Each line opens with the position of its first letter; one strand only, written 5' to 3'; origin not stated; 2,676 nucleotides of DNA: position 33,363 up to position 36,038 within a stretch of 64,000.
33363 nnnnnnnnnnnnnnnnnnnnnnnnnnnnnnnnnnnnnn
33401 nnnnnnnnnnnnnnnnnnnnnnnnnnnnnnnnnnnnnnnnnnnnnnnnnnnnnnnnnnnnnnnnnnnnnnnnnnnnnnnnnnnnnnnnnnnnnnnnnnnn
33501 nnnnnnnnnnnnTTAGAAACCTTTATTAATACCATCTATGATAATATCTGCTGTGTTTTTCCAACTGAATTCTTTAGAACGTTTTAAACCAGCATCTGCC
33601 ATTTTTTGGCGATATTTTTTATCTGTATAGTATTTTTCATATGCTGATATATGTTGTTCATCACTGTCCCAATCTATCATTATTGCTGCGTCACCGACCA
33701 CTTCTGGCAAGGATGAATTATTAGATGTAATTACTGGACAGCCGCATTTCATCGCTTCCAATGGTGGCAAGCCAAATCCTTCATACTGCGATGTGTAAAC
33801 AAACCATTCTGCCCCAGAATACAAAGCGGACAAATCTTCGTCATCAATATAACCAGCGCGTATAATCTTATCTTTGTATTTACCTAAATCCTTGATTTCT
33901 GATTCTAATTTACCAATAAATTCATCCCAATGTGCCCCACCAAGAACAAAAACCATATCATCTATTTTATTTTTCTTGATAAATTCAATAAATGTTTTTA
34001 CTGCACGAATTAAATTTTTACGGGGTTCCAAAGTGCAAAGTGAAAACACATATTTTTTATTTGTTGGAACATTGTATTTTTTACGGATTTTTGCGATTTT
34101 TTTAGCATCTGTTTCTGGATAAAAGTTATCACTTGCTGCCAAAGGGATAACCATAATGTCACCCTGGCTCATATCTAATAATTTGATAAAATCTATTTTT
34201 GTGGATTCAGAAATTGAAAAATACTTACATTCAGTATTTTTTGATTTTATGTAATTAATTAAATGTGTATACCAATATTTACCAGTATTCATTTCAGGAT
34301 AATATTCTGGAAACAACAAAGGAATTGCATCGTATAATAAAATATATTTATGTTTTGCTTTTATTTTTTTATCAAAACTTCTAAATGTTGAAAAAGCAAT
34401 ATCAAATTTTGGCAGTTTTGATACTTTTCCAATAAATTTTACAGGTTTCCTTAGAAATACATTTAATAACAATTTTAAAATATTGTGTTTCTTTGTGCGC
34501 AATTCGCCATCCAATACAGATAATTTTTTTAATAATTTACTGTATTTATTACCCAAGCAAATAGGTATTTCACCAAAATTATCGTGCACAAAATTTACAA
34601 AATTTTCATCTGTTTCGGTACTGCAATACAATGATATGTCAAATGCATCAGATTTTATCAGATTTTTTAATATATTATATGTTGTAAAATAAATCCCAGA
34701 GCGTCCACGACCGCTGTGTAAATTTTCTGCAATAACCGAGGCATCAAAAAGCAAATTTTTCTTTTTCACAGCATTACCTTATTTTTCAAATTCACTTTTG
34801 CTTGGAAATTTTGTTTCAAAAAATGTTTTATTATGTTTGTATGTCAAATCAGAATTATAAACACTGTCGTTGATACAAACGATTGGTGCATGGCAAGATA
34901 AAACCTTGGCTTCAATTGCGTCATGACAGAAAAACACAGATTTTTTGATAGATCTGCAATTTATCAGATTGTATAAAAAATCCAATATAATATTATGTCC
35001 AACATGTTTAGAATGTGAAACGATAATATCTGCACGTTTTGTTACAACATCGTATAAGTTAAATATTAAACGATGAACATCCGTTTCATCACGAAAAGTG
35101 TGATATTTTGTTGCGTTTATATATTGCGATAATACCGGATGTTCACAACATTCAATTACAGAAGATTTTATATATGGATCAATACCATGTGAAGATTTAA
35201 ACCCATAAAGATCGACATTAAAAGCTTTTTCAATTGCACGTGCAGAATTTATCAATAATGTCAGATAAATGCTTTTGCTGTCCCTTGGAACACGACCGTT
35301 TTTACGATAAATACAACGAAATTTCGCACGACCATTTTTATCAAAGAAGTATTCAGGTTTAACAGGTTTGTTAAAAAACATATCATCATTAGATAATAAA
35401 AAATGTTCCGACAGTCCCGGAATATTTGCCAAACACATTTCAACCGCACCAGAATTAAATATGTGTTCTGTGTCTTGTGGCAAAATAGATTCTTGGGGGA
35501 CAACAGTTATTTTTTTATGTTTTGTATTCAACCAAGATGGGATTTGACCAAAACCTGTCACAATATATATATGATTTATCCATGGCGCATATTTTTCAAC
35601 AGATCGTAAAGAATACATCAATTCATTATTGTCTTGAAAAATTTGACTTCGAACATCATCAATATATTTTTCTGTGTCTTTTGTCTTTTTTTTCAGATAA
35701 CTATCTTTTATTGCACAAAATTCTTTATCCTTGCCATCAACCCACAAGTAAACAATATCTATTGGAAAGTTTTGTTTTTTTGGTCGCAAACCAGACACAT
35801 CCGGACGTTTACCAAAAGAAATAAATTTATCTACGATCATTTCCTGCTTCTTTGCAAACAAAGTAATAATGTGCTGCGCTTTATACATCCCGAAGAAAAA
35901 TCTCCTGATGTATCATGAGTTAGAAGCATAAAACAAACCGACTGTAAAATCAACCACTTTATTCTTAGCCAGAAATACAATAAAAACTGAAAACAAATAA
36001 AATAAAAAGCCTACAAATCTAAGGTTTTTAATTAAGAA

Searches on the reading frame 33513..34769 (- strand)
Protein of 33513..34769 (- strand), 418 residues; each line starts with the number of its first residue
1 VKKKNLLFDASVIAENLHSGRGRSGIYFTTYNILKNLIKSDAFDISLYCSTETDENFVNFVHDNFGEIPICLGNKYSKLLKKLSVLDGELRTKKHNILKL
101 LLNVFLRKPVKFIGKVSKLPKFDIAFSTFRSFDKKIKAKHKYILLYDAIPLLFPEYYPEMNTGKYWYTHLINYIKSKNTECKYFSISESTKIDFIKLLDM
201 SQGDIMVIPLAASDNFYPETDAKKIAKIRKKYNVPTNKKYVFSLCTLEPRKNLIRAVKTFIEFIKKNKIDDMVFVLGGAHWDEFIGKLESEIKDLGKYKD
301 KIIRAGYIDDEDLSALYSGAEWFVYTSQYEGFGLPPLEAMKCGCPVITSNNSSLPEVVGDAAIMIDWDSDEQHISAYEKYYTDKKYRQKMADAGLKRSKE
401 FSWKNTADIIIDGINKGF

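Call 7: search_protein_families(library=pfam, proteins=[window:33513-34769:-], max_evalue=0.01)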
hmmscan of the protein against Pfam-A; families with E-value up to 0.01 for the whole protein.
window:33513-34769:- (418 aa): 5 families
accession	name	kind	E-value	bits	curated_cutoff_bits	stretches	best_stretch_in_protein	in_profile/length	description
PF00534.26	Glycos_transf_1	-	1.2e-28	100.2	26.4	1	226-396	3-171/172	Glycosyl transferases group 1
PF13692.12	Glyco_trans_1_4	-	1.1e-18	68.4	27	1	240-380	3-139/142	Glycosyl transferases group 1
PF13524.12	Glyco_trans_1_2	-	3.6e-09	37.2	25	1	258-411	3-143/144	Glycosyl transferase-like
PF20706.3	GT4-conflict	-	3.9e-09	36.4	26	1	249-361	210-323/385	Family 4 Glycosyltransferase in conflict systems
PF12241.14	Enoyl_reductase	-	0.0079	16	22.1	0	188-291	34-130/236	Trans-2-enoyl-CoA reductase catalytic region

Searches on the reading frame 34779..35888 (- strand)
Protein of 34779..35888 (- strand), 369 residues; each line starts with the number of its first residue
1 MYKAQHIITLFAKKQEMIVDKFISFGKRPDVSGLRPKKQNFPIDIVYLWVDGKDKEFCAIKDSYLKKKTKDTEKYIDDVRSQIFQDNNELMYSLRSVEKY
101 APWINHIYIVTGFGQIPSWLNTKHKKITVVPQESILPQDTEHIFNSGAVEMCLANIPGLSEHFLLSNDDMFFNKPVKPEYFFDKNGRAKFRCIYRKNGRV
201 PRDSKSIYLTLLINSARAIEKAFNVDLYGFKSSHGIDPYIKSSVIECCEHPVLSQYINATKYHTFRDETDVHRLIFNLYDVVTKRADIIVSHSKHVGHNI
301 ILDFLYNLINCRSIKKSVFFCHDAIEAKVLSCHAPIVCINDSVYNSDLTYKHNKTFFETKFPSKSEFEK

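Call 8: search_protein_families(library=pfam, proteins=[window:34779-35888:-], max_evalue=0.01)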
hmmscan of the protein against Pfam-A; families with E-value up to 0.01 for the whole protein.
window:34779-35888:- (369 aa): 3 families
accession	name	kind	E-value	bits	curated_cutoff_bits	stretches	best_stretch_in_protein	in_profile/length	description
PF11380.13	Stealth_CR2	-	8.6e-39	132.5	39.4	1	84-188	2-106/108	Stealth protein CR2, conserved region 2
PF17101.10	Stealth_CR1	-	9.5e-08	32.1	27.2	1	41-68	1-28/29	Stealth protein CR1, conserved region 1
PF17103.10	Stealth_CR4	-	0.0057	17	27.4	0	336-369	10-45/55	Stealth protein CR4, conserved region 4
